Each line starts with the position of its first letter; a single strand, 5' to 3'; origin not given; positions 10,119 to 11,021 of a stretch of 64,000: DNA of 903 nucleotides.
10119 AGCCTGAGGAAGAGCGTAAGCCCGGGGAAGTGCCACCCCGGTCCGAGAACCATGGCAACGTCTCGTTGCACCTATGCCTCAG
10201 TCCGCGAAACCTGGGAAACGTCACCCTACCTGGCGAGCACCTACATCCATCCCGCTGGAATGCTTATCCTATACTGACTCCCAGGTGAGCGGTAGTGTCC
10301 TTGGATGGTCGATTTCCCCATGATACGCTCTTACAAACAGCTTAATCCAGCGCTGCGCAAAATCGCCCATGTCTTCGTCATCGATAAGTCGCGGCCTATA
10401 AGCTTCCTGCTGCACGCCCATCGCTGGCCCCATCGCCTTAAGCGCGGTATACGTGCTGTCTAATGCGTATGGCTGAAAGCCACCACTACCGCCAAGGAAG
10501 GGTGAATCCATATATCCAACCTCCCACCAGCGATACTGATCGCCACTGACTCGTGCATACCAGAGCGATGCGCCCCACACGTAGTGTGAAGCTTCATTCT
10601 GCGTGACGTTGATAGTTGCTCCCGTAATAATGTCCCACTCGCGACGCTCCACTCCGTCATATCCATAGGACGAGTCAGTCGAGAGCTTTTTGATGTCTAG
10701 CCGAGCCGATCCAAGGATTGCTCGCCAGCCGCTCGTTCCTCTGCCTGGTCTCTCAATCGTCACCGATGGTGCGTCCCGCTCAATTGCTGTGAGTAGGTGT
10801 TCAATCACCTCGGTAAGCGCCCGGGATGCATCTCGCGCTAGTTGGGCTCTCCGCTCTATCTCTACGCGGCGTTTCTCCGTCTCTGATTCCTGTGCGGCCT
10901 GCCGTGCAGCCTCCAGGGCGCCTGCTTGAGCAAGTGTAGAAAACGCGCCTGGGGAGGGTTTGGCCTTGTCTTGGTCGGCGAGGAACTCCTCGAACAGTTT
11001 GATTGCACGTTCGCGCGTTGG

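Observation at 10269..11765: Low-GC Ser/Thr kinase with an orphan C-terminal domain in a repeat-rich, antitoxin-dotted accessory patch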

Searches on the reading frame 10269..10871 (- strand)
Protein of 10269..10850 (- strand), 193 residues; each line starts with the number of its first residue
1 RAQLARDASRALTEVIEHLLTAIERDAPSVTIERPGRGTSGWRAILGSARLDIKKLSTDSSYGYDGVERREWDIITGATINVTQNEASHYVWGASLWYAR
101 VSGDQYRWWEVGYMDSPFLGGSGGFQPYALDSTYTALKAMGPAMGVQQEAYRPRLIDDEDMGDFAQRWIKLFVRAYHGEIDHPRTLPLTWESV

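Call 7: search_solved_structures(query=window:10269-10850:-, max_evalue=10)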
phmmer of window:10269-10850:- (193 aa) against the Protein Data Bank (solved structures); distinct sequences matched with E-value up to 10: 0.

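Call 20: predict_structure(alignment_id=A2)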
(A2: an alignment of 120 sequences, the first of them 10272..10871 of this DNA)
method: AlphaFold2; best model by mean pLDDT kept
length: 200 residues; sequences in the alignment: 120
mean_pLDDT: 91.3   pTM: 0.89
mean pLDDT of the five models: 91.3, 91.2, 90.5, 90.4, 90.1
residues with pLDDT >= 90: 153; 70-90: 32; 50-70: 15; < 50: 0
segments of 3 or more residues with pLDDT < 50: none
pLDDT, mean of each block of 10 residues (from residue 1): 90 96 98 98 86 98 75 70 97 92 95 97 83 94 89 92 97 98 95 88
secondary structure, 60 per line:
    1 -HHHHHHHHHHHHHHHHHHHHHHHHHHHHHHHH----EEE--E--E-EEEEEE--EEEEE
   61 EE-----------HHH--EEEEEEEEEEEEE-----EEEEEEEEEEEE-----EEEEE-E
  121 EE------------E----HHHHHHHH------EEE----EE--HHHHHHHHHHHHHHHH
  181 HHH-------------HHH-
elements in order: H2-33 E38-40 E48-53 E56-62 E79-91 E97-108 E114-118 E120-122 H140-147 E154-156 H165-183
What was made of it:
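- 10272..10772 (-): Undescribed C-terminal alpha/beta domain, residues 332-498. The conserved core carries the motifs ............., W.ASLWY, YRW.EV.Y and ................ Variable segments are 332-376 and 419-432. AF2 model, pLDDT 91.3, pTM 0.89 (call 20).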

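Call 27: fold_search(model_id=the predicted structure, library=pdb)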
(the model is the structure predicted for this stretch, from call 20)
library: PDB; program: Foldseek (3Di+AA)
matches with E <= 10: 283; with E <= 0.001: 0
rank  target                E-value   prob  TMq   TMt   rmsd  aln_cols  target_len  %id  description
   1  2qt8_B                1.9e-01  0.25  0.24  0.18   8.0       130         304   13  Coproporphyrinogen III oxidase from Leishmania major (released 2007-09-04)
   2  5eo6_A                3.1e-01  0.18  0.31  0.23  11.9       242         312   12  Coproporphyrinogen III oxidase (HemF) from Acinetobacter baumannii (released 2015-12-02)
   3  1lf6_A                4.2e-01  0.06  0.19  0.08  15.7       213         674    8  CRYSTAL STRUCTURE OF BACTERIAL GLUCOAMYLASE (released 2003-02-25)
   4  8faa_A                5.0e-01  0.04  0.15  0.08  16.3       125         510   10  Crystal structure of Xanthomonas campestris GH35 beta-galactosidase (released 2023-11-29)
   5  8t7w                  5.3e-01  0.18  0.26  0.20   8.9       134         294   10  Crystal structure of Oxygen-dependent coproporphyrinogen-III oxidase (hemF) from Klebsiella aerogenes (released 2023-06-28)
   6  6szw_C                5.3e-01  0.06  0.19  0.20  15.4       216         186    5  Asymmetric complex of Factor XII and kininogen with gC1qR/C1QBP/P32 is governed by allostery (released 2020-07-22)
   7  3ejo_A                6.8e-01  0.28  0.29  0.22   6.7       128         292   13  Coproporphyrinogen III oxidase from Leishmania donovani (released 2008-10-14)
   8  5jrb_A                8.6e-01  0.03  0.14  0.15  18.6       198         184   11  Rad52(1-212) K102A/K133A/E202A mutant (released 2016-08-10)
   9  7t5q_I                1.1e+00  0.07  0.19  0.15  16.8       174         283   10  Cryo-EM Structure of a Transition State of Arp2/3 Complex Activation (released 2023-06-14)
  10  1izn_A                1.1e+00  0.06  0.18  0.14  15.9       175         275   12  Crystal Structure of Actin Filament Capping Protein CapZ (released 2003-04-08)
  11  6sg9_FH               1.1e+00  0.01  0.14  0.10  23.0       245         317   11  Head domain of the mt-SSU assemblosome from Trypanosoma brucei (released 2019-09-18)
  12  4kop_A                1.2e+00  0.04  0.17  0.21  16.3       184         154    8  Crystal Structure of WHY2 from Arabidopsis thaliana (released 2013-11-13)
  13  2g18_D                1.2e+00  0.08  0.29  0.25  14.9       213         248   10  Crystal Structure of Nostoc sp. 7120 phycocyanobilin:ferredoxin oxidoreductase (PcyA) Apoprotein (released 2006-12-26)
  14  2aex                  1.4e+00  0.12  0.25  0.18   7.0       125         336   12  The 1.58A Crystal Structure of Human Coproporphyrinogen Oxidase Reveals the Structural Basis of Hereditary Coproporphyri (released 2005-08-02)
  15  2qt8_A                1.4e+00  0.11  0.25  0.19   7.8       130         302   12  Coproporphyrinogen III oxidase from Leishmania major (released 2007-09-04)
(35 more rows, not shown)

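Call 33: fold_search(model_id=the predicted structure, library=viral)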
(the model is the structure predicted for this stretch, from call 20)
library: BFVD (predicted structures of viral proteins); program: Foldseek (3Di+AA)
matches with E <= 10: 433; with E <= 0.001: 0
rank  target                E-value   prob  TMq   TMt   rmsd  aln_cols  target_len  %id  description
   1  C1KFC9                1.8e-01  0.25  0.24  0.29  13.4       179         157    8  Uncharacterized protein [Lactobacillus phage Lb338-1]
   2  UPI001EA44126         2.6e-01  0.11  0.12  0.12  15.4        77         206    9  (no name look-up for this kind of identifier)
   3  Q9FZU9                2.9e-01  0.57  0.23  0.41   4.9        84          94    8  Uncharacterized protein [Bacillus phage GA-1]
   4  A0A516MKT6            2.9e-01  0.06  0.12  0.19  16.1        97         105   20  (no name in the UniProt tables at hand)
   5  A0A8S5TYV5            3.1e-01  0.47  0.23  0.38   6.4        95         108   12  Uncharacterized protein [Siphoviridae sp. ctnPP24]
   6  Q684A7                3.1e-01  0.23  0.20  0.25  11.1       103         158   11  (no name in the UniProt tables at hand)
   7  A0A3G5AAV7            3.1e-01  0.13  0.22  0.16  15.4       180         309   10  MYND-type domain-containing protein [Hyperionvirus sp.]
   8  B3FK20                3.7e-01  0.25  0.26  0.37  10.2       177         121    7  Uncharacterized protein [Pseudomonas phage 201phi2-1]
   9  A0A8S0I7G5            3.7e-01  0.12  0.29  0.26  13.8       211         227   12  (no name in the UniProt tables at hand)
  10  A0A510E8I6            4.2e-01  0.44  0.28  0.41   8.1       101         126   11  (no name in the UniProt tables at hand)
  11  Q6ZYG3                4.7e-01  0.08  0.22  0.24  17.7       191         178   11  Uncharacterized protein [Pyrobaculum spherical virus (isolate United States/Yellowstone)]
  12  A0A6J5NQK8            4.7e-01  0.02  0.10  0.10  12.3        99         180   11  Uncharacterized protein (Fragment) [uncultured Caudovirales phage]
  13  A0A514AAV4            5.0e-01  0.41  0.23  0.22   4.1        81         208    5  Uncharacterized protein [Bacillus phage Karezi]
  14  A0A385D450            5.0e-01  0.23  0.19  0.36   5.6        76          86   13  Uncharacterized protein [Mycobacterium phage IPhane7]
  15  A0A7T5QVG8            5.3e-01  0.35  0.24  0.28   6.7        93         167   14  (no name in the UniProt tables at hand)
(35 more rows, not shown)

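Call 50: search_protein_representatives(protein=window:10272-10781:-)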
Query: 170 residues. Proteins with E-value up to 0.001 (for the whole library): 529; up to 1e-10: 201; up to 1e-30: 2. The best 150 are listed.
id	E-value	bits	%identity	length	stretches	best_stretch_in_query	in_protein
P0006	6.7e-56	205.3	61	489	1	1-168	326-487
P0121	1.6e-47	178.0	51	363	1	1-168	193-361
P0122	7.8e-30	120.4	43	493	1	21-165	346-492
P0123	3.2e-27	111.8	40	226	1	12-167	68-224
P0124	1.9e-26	109.3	39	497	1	17-170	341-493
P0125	2.4e-26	109.0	47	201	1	46-165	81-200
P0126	1.1e-25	106.9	40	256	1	13-168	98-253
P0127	1.3e-25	106.6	46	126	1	48-165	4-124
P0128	1.2e-24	103.5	46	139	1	45-165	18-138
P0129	1.2e-24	103.5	36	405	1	5-166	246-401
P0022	5.2e-24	101.4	47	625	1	41-166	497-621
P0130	5.5e-24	101.3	37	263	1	21-165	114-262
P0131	7.5e-24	100.9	42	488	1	23-165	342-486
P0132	1.1e-23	100.3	43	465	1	47-166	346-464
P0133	1.9e-23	99.6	37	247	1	20-165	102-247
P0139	2.6e-22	95.8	39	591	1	8-165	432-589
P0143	5.0e-22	94.9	37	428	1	8-165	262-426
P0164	3.7e-19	85.6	43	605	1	46-164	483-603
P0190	7.6e-17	78.0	34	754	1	5-165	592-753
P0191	1.1e-16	77.6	31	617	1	16-160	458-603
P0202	3.2e-16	76.0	38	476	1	19-156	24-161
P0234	3.3e-14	69.4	44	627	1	46-165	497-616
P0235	3.7e-14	69.3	38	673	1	17-155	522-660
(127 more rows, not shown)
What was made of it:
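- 10272..10772 (-): 529 clusters hit at E<=1e-3 (call 50).
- Checked: It is conserved in hundreds of protein clusters (call 50).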

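Call 52: search_protein_families(library=pfam, proteins=[P0143, P0202, P0190, P0235, P0191, P0139, P0164, P0234], max_evalue=0.01)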
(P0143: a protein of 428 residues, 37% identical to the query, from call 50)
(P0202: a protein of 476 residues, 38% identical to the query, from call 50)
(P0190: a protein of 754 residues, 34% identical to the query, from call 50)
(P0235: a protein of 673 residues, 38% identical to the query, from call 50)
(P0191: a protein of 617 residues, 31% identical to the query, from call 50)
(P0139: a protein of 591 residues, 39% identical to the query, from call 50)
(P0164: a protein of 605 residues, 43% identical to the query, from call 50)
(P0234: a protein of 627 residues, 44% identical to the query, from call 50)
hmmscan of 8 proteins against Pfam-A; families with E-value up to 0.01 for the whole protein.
P0143 (428 aa): 2 families
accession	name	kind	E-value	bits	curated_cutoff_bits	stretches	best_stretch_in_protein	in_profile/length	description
PF04471.18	Mrr_cat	-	1.6e-09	38.4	21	1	11-84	45-115/115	Restriction endonuclease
PF22722.2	NA-iREase1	-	0.0081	16.6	27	0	9-73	36-97/106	NACHT-associated inactive Restriction Endonuclease 1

P0202 (476 aa): 1 family
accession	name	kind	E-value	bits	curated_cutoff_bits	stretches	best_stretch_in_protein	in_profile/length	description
PF02384.22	N6_Mtase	-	0.00089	19.1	20.4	1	162-270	4-99/311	N-6 DNA Methylase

P0190 (754 aa): 2 families
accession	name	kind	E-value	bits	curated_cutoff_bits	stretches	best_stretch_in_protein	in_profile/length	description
PF00069.31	Pkinase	-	8.6e-36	124.1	31.7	1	275-516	3-258/263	Protein kinase domain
PF07714.23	PK_Tyr_Ser-Thr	-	2.7e-21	76.5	23.1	1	277-518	5-257/258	Protein tyrosine and serine/threonine kinase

P0235 (673 aa): 5 families
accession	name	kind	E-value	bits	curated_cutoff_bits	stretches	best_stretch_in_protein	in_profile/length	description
PF00069.31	Pkinase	-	1.2e-36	126.9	31.7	1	201-438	6-258/263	Protein kinase domain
PF07714.23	PK_Tyr_Ser-Thr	-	3.9e-26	92.3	23.1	1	206-440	10-257/258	Protein tyrosine and serine/threonine kinase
PF03109.22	ABC1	-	0.00058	19.5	22.9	0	208-248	43-83/244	ABC1 atypical kinase-like domain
PF01636.29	APH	-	0.0022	18.2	23.2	0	210-282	13-85/239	Phosphotransferase enzyme family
PF02875.26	Mur_ligase_C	-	0.0066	17.7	28.4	0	413-490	37-107/127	Mur ligase, glutamate ligase domain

P0191 (617 aa): 3 families
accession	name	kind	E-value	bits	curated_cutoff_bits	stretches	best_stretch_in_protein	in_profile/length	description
PF00069.31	Pkinase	-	1.2e-36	126.9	31.7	1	138-373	9-259/263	Protein kinase domain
PF07714.23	PK_Tyr_Ser-Thr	-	1.5e-24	87.1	23.1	1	138-375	9-258/258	Protein tyrosine and serine/threonine kinase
PF03109.22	ABC1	-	9.9e-07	28.6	22.9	0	243-286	187-231/244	ABC1 atypical kinase-like domain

P0139 (591 aa): 3 families
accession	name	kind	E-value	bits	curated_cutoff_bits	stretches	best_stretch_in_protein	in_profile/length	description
PF00069.31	Pkinase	-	5e-37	128.2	31.7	1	118-352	3-258/263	Protein kinase domain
PF07714.23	PK_Tyr_Ser-Thr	-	8e-22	78.2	23.1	1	121-354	6-257/258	Protein tyrosine and serine/threonine kinase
PF01636.29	APH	-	0.0003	21.1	23.2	1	194-254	138-197/239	Phosphotransferase enzyme family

P0164 (605 aa): 3 families
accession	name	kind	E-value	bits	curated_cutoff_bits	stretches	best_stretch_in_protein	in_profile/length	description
PF00069.31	Pkinase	-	1.5e-31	110.2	31.7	1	133-371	6-257/263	Protein kinase domain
PF07714.23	PK_Tyr_Ser-Thr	-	3.6e-21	76.1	23.1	1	138-373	10-256/258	Protein tyrosine and serine/threonine kinase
PF03109.22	ABC1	-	0.0035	17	22.9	0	239-281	184-227/244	ABC1 atypical kinase-like domain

P0234 (627 aa): 3 families
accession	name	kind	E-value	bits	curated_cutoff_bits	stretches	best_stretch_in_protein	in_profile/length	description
PF00069.31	Pkinase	-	4.5e-37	128.3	31.7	1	142-376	9-258/263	Protein kinase domain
PF07714.23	PK_Tyr_Ser-Thr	-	3.1e-23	82.8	23.1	1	142-378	9-257/258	Protein tyrosine and serine/threonine kinase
PF03109.22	ABC1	-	0.00019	21.1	22.9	1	143-187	41-85/244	ABC1 atypical kinase-like domain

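Call 54: find_homologous_proteins(query=P0143, max_evalue=0.001)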
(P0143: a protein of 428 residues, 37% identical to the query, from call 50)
Query P0143 (428 aa): 17 proteins with E <= 0.001 among 8000 candidates.
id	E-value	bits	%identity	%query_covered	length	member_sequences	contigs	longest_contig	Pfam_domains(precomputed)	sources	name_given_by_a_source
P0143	1.3e-282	955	100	100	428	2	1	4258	PF04471.19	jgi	jgi:hypothetical protein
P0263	6.5e-94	333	66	55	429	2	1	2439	PF07714.24,PF00069.32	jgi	jgi:serine/threonine-protein kinase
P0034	3.6e-91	324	63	48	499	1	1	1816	PF07714.24,PF00069.32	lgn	-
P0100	1.5e-64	237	48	57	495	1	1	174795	PF07714.24,PF00069.32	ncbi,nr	ncbi:MAG: serine/threonine protein kinase [Anaerolineae bacterium]|nr:serine/threonine protein kinas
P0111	3.0e-59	219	50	48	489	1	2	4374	PF07714.24,PF00069.32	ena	-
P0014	3.0e-51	193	46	46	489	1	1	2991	PF07714.24,PF00069.32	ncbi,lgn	ncbi:MAG: serine/threonine-protein kinase [Candidatus Hodarchaeota archaeon]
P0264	5.0e-48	182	44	53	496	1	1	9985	PF07714.24,PF00069.32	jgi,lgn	-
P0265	2.2e-47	180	45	53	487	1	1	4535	PF07714.24,PF00069.32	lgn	-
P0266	3.4e-39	153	39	57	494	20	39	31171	PF07714.24,PF00069.32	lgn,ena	-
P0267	2.3e-38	150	38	57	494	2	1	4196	PF07714.24,PF00069.32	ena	-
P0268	4.2e-38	149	38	57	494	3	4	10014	PF07714.24,PF00069.32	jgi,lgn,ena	-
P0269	1.3e-25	108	60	24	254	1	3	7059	PF22722.3,PF04471.19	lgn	-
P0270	1.6e-25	108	69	20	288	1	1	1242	PF04471.19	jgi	jgi:hypothetical protein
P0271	2.0e-24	104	66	20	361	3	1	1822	PF03781.23,PF04471.19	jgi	jgi:formylglycine-generating enzyme required for sulfatase activity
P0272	2.3e-24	104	63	21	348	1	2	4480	PF04471.19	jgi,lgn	-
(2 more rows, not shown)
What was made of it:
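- The Mrr_cat swap is a singleton on a 4-kb contig and could be a chimera (call 54).
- Tried and rejected: The Mrr_cat-plus-C-domain protein P0143 turned out to be a singleton (call 54), so I give it little weight.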

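Call 71: search_solved_structures(query=A6, max_evalue=10)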
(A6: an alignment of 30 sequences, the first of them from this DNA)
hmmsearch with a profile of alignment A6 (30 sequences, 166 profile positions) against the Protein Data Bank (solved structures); distinct sequences matched with E-value up to 10: 0.
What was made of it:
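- Checked: It has no PDB sequence hit, either as a single sequence or as a profile (calls 7, 71).
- Tried and rejected: A single sequence and a 30-sequence profile against PDB gave zero hits (calls 7, 71).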

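Call 72: search_protein_families(library=phrogs, proteins=[window:10272-10781:-], max_evalue=0.01)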
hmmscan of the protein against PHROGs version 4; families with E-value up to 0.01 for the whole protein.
window:10272-10781:- (170 aa): 0 families
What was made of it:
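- Tried and rejected: PHROGs gave none (call 72).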
